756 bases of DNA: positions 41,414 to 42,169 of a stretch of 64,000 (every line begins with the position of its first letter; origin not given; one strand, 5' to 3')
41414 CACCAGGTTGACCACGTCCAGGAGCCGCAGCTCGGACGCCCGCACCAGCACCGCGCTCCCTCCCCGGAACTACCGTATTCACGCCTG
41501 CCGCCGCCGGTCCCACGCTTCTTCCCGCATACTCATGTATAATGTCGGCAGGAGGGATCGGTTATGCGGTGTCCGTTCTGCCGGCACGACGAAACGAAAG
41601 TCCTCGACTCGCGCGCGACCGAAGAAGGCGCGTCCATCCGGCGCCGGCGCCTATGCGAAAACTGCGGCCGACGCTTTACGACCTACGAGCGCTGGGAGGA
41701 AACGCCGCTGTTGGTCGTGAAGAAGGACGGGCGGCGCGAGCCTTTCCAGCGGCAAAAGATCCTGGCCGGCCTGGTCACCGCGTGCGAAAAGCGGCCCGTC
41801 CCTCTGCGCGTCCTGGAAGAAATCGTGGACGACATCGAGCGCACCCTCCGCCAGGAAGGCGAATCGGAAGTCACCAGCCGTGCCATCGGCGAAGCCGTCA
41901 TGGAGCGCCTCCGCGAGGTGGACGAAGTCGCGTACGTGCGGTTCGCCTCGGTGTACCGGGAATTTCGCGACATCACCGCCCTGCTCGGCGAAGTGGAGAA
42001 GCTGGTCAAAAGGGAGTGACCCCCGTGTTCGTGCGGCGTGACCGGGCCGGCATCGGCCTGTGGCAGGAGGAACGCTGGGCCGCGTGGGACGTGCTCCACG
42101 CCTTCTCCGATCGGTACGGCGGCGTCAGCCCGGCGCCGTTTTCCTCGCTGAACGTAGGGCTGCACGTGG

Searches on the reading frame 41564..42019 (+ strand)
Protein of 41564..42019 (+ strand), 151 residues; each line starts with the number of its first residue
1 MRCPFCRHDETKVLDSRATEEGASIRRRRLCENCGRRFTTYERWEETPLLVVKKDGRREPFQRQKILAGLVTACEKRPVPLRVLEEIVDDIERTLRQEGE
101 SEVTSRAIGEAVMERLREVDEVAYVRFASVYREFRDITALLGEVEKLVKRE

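Call 3: search_protein_families(library=ncbifam, proteins=[window:41564-42019:+])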
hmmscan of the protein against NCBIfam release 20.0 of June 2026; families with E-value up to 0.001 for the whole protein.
window:41564-42019:+ (151 aa): 3 families
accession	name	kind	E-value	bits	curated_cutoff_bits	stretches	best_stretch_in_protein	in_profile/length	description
TIGR00244.1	TIGR00244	equivalog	2.3e-62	209.4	124.65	1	1-147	1-147/147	transcriptional regulator NrdR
NF006732.0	PRK09263.1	equivalog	0.00013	20.5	657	1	50-138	4-91/712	anaerobic ribonucleoside-triphosphate reductase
NF005497.0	PRK07111.1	equivalog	0.00063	18.2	764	1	50-135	4-91/746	anaerobic ribonucleoside triphosphate reductase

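Call 4: search_protein_families(library=pfam, proteins=[window:41564-42019:+])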
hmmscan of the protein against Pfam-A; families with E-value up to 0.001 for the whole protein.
window:41564-42019:+ (151 aa): 2 families
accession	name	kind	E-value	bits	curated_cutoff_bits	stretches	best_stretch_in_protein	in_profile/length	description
PF03477.21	ATP-cone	-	3.3e-24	85.7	25.8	1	50-136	2-87/88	ATP cone domain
PF22811.2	Zn_ribbon_NrdR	-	5.9e-22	77.8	27.2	1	1-42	1-42/42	Transcriptional repressor NrdR-like, N-terminal domain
